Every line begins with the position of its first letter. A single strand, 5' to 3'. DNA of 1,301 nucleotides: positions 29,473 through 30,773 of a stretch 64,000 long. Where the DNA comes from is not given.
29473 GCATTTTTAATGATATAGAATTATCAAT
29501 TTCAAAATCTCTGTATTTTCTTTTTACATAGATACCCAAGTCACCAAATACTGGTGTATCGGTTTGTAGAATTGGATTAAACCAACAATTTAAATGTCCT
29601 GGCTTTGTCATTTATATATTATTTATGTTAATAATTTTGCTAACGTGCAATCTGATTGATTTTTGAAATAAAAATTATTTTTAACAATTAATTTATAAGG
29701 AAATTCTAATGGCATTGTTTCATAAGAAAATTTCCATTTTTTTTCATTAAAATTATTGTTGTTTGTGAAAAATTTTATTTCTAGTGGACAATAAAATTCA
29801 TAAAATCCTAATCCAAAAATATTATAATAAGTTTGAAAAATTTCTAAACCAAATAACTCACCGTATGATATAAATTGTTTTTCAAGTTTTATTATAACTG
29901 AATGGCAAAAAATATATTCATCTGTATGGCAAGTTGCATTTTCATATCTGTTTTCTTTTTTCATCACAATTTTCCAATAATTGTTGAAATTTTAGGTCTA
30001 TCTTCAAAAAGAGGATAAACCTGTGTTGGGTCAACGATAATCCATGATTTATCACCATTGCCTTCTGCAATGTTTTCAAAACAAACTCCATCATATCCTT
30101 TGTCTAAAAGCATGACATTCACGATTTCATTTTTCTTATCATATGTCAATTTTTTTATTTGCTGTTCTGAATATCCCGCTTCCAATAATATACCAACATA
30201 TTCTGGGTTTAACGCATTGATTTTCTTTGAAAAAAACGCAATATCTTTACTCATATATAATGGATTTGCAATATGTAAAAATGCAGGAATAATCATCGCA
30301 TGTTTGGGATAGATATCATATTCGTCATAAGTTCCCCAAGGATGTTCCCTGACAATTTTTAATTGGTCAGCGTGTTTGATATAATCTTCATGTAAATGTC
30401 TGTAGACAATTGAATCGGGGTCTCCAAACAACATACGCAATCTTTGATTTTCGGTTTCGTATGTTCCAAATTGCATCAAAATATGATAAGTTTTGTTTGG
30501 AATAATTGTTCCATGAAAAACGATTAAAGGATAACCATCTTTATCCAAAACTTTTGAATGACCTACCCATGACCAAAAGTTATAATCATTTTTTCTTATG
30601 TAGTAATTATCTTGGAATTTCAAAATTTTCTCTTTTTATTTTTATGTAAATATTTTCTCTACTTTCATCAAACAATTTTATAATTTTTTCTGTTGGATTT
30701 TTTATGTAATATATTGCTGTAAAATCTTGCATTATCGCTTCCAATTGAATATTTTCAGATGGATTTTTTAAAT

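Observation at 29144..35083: Minus-strand island of small genes carrying an ADP-ribose / nucleotide-signalling toolkit (WGR, HGT-type ART-like, SLOG-like, minimal NTase); the macro domain lies in an earlier operon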

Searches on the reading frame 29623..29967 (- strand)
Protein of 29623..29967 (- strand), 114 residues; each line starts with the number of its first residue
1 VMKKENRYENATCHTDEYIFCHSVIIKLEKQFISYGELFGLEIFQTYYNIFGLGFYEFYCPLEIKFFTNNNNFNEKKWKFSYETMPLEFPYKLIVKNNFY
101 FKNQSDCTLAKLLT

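Call 3: search_protein_families(library=pfam, max_evalue=0.1, proteins=[window:29623-29967:-])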
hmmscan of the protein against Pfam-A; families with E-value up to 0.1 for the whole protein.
window:29623-29967:- (114 aa): 1 family
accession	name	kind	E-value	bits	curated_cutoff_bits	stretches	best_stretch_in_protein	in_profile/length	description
PF24591.1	Phage_YunG-like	-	0.022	15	27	1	43-88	53-95/99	Phage YunG-like protein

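Call 4: search_protein_families(library=phrogs, max_evalue=0.01, proteins=[window:29623-29967:-])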
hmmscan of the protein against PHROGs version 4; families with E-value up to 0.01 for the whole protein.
window:29623-29967:- (114 aa): 0 families

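Call 34: search_protein_families(library=ncbifam, max_evalue=0.1, proteins=[window:29623-29967:-])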
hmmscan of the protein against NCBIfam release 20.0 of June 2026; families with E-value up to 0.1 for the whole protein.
window:29623-29967:- (114 aa): 0 families

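Call 73: search_protein_families(library=padloc, max_evalue=0.01, proteins=[window:29623-29967:-])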
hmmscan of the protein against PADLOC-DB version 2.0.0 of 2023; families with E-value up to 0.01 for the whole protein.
window:29623-29967:- (114 aa): 0 families

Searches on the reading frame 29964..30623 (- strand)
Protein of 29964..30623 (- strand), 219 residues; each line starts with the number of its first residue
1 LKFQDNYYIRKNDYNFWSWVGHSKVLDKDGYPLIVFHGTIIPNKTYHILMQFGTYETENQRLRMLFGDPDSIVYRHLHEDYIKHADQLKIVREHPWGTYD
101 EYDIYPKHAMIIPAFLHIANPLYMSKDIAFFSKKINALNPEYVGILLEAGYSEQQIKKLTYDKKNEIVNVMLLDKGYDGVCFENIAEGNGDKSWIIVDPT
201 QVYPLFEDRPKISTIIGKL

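Call 3: search_protein_families(library=pfam, max_evalue=0.1, proteins=[window:29964-30623:-])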
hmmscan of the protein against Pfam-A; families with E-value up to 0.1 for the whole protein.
window:29964-30623:- (219 aa): 1 family
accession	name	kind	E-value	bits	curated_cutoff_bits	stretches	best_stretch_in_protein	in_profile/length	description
PF18760.7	ART-PolyVal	-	4.1e-07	31.3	31.2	1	101-202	43-130/140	ADP-Ribosyltransferase in polyvalent proteins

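Call 4: search_protein_families(library=phrogs, max_evalue=0.01, proteins=[window:29964-30623:-])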
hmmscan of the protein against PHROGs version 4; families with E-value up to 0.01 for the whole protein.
window:29964-30623:- (219 aa): 1 family
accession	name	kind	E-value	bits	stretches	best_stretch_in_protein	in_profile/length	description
phrog_21376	-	unknown function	2.8e-10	39.2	1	14-208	529-675/1664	-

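Call 11: search_dna_similar(query=window:29964-30623:-, collection=phages, mode=protein, max_evalue=0.001)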
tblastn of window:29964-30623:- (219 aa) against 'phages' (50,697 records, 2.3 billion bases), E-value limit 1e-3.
Records with a match: 1; places in all: 1; records where one place covers at least 80% of the query: 1.
Best place of each record, by identity: <60% 1.
By first word of the organism name: Dolichospermum 1.
By host as written in the record: Dolichospermum flos-aquae 1.
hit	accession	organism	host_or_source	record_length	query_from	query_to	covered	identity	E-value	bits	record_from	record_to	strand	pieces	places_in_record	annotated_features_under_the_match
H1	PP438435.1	Dolichospermum phage Dfl-JY45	Dolichospermum flos-aquae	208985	15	202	86%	24.4%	1e-4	49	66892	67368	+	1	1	hypothetical protein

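Call 14: search_solved_structures(query=window:29964-30623:-, max_evalue=10, show_alignments=2)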
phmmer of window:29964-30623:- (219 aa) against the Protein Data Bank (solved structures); distinct sequences matched with E-value up to 10: 5.
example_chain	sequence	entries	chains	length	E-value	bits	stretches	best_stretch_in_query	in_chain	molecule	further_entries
10xn_A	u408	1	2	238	0.16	14.6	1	139-198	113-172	Triacylglycerol lipase related protein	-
2k5d_A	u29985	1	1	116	0.21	14.2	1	116-166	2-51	uncharacterized protein SAG0934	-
2rsx_A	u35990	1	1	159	0.31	13.7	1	85-154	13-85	Uncharacterized protein yoeB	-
8i2e_A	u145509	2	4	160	0.31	13.7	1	85-154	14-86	Uncharacterized protein YoeB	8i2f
8wt4_A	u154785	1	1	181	0.39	13.3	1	84-154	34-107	Uncharacterized protein YoeB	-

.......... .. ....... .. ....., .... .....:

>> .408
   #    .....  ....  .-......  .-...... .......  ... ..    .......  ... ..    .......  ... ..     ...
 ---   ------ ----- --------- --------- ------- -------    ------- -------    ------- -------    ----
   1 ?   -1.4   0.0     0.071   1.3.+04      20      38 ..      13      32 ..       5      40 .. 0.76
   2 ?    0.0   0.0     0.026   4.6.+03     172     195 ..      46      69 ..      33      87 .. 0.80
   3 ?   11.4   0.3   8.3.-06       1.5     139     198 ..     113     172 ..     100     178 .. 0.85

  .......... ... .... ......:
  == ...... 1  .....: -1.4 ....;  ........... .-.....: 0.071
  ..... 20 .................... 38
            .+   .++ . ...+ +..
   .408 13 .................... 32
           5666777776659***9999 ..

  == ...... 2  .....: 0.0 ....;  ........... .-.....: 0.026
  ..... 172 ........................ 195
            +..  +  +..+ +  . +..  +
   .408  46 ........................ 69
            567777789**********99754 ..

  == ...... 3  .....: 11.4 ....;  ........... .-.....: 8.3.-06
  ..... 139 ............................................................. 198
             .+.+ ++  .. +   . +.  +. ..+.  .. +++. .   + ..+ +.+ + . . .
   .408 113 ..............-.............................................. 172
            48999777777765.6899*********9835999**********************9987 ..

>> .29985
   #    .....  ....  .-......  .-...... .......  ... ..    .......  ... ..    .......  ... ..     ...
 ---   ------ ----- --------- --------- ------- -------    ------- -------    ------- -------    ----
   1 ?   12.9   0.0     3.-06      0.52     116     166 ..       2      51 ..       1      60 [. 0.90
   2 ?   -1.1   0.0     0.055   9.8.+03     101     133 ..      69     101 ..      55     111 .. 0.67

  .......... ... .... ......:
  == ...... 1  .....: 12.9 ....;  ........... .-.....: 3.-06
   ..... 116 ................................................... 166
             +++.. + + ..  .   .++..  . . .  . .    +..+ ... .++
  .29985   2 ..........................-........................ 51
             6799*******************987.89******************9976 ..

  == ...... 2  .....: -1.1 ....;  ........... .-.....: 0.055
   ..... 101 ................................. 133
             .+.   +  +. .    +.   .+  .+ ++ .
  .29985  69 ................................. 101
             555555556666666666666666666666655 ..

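Call 19: find_homologous_proteins(query=window:29964-30623:-, max_evalue=0.001)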
Query window:29964-30623:- (219 aa): 6 proteins with E <= 0.001 among 66 candidates.
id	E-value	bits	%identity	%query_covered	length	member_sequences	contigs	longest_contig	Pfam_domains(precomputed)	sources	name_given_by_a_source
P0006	1.9e-148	510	100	100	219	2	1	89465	PF18760.8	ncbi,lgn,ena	-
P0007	3.2e-102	359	69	100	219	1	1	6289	PF18760.8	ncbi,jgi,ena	jgi:hypothetical protein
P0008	3.5e-102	359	69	100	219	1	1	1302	-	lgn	-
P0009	3.2e-85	303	62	100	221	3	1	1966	PF18760.8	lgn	-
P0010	8.8e-85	302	64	98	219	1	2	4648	PF18760.8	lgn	-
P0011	1.5e-83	298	61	100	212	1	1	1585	PF18760.8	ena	-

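Call 23: search_solved_structures(query=A2, max_evalue=10, show_alignments=3)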
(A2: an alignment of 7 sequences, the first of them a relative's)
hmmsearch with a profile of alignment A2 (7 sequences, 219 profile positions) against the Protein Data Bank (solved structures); distinct sequences matched with E-value up to 10: 0.

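Call 24: find_related_loci(query=A2, collection=viral_contigs, flank=10000)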
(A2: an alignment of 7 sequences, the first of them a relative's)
Query A2 (219 aa) in viral_contigs; peptide patterns used: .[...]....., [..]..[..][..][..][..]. (x = any residue, [..] = any of these).
96 stretches matched a pattern; 1 encode a relative of the query (tblastn E <= 1e-3); 1 distinct loci.
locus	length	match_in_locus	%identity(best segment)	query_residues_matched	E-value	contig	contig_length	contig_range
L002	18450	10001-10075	60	15-39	2e-7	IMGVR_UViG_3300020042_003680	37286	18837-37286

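Call 34: search_protein_families(library=ncbifam, max_evalue=0.1, proteins=[window:29964-30623:-])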
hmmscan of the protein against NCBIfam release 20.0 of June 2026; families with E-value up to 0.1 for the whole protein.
window:29964-30623:- (219 aa): 0 families

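Call 36: predict_structure(alignment_id=A3)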
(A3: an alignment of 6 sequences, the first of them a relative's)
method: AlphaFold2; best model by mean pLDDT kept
length: 219 residues; sequences in the alignment: 6
mean_pLDDT: 50.5   pTM: 0.50
mean pLDDT of the five models: 50.5, 45.7, 43.2, 39.7, 38.7
residues with pLDDT >= 90: 5; 70-90: 42; 50-70: 49; < 50: 123
segments of 3 or more residues with pLDDT < 50: 1-20, 36-85, 87-90, 92-114, 185-189, 199-219
pLDDT, mean of each block of 10 residues (from residue 1): 26 33 56 50 43 31 26 31 46 41 41 54 67 74 83 89 67 76 54 57 33 31
secondary structure, 60 per line:
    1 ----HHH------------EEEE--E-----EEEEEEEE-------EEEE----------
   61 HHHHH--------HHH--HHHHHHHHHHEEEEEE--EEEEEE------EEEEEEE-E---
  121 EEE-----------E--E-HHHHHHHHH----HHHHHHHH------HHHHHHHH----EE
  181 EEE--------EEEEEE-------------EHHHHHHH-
elements in order: E20-23 E32-39 E47-50 H61-65 H79-88 E89-94 E97-102 E109-115 E121-123 H140-148 H153-160 H167-174 E179-183 E192-197 H212-218

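Call 56: get_annotated_region(hit=H1, flank=4000)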
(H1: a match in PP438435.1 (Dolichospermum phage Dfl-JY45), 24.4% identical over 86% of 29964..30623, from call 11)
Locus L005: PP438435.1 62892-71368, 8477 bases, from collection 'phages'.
description: Dolichospermum phage Dfl-JY45, complete genome.
organism: Dolichospermum phage Dfl-JY45 (NCBI taxid 3128132)
taxonomy: Viruses
host: Dolichospermum flos-aquae; source: China; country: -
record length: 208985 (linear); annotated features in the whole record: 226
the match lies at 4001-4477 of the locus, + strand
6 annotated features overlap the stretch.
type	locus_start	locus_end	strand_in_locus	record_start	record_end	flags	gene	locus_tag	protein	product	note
CDS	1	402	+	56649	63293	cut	-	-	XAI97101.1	hypothetical protein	-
CDS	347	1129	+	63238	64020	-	-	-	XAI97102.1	hypothetical protein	-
CDS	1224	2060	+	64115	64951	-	-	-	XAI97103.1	hypothetical protein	-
CDS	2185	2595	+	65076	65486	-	-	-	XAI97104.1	hypothetical protein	-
CDS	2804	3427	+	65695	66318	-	-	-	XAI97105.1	hypothetical protein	-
CDS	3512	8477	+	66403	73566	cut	-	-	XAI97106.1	hypothetical protein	-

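Call 57: search_protein_families(library=pfam, max_evalue=0.01, proteins=[L002:9911-10750:+, L005:3911-4600:+])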
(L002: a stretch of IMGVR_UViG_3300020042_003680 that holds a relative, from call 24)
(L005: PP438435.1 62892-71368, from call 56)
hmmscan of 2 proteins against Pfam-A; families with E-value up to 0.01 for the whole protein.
L002:9911-10750:+ (280 aa): 1 family
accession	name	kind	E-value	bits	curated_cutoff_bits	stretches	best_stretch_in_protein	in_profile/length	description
PF18760.7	ART-PolyVal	-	1.8e-16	61.6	31.2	2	140-234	49-139/140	ADP-Ribosyltransferase in polyvalent proteins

L005:3911-4600:+ (230 aa): 1 family
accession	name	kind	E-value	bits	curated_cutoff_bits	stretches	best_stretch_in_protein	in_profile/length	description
PF18760.7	ART-PolyVal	-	8.8e-18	65.9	31.2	1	43-199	1-140/140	ADP-Ribosyltransferase in polyvalent proteins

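Call 73: search_protein_families(library=padloc, max_evalue=0.01, proteins=[window:29964-30623:-])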
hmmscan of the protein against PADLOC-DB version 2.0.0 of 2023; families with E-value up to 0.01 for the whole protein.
window:29964-30623:- (219 aa): 0 families

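Call 92: find_encoding_contigs(protein=P0007, flank=10000, max_places=3)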
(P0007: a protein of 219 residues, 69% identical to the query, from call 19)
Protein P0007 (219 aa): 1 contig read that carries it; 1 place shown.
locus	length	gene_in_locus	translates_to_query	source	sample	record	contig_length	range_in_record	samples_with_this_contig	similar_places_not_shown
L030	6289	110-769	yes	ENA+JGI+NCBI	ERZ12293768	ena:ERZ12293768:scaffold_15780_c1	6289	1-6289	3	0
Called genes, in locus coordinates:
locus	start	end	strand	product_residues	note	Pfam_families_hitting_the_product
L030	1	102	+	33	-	?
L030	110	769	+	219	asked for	PF18760:ART-PolyVal (faint)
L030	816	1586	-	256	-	-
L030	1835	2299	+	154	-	-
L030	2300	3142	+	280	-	-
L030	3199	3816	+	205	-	-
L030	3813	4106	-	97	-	-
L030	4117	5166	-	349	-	-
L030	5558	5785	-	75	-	-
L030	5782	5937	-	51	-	-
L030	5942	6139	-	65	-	-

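Call 93: find_encoding_contigs(protein=P0010, flank=10000, max_places=3)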
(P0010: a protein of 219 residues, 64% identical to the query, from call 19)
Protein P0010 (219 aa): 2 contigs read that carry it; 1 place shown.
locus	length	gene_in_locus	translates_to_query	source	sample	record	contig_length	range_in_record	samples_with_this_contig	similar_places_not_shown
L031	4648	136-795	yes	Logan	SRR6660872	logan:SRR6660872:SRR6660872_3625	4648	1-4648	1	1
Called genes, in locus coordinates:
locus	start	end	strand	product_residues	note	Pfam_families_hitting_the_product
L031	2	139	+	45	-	?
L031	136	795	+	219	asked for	PF18760:ART-PolyVal (faint)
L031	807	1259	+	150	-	-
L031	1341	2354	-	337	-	PF00149:Metallophos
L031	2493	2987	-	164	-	-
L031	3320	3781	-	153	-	-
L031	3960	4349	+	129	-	PF02675:AdoMet_dc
